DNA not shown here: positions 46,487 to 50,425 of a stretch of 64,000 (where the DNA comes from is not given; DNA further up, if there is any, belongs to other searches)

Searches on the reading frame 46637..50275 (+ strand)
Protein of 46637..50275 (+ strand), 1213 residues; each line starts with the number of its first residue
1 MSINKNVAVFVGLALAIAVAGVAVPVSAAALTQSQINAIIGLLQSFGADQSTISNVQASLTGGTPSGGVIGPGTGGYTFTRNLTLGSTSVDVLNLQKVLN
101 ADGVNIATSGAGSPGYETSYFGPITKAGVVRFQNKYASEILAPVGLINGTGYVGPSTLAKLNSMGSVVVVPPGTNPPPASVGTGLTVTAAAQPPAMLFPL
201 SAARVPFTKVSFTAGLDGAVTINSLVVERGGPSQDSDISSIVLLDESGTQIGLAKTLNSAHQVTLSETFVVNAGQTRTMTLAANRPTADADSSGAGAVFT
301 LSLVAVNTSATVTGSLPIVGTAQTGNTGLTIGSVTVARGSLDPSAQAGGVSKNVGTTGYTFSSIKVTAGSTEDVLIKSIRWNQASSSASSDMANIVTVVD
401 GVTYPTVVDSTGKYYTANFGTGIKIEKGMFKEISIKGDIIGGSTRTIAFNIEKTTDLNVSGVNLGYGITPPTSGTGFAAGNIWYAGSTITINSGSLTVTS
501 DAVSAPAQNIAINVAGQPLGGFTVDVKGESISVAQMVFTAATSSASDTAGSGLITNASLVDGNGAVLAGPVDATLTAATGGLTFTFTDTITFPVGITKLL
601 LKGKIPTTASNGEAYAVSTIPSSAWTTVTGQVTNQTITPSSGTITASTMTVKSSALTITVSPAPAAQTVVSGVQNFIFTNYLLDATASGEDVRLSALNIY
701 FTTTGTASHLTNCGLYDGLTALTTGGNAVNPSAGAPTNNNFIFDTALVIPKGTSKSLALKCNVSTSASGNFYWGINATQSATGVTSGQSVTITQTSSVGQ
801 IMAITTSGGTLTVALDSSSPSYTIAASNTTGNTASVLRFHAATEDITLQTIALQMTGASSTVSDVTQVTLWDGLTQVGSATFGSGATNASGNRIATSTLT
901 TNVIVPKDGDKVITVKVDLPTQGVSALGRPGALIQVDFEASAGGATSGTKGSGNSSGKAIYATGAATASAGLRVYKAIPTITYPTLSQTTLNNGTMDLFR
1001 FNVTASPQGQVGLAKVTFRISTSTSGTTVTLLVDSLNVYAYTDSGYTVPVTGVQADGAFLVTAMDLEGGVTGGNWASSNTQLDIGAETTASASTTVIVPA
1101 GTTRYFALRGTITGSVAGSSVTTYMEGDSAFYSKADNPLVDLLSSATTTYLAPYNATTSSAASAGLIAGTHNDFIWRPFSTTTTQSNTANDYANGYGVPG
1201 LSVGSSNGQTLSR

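Call 71: search_protein_families(library=pfam, proteins=[window:46637-50275:+], max_evalue=0.01)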
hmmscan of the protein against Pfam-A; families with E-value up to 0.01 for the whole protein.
window:46637-50275:+ (1213 aa): 1 family
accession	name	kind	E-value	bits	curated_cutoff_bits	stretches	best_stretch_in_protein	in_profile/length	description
PF01471.23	PG_binding_1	-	0.00099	19.7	23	1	90-161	3-57/57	Putative peptidoglycan binding domain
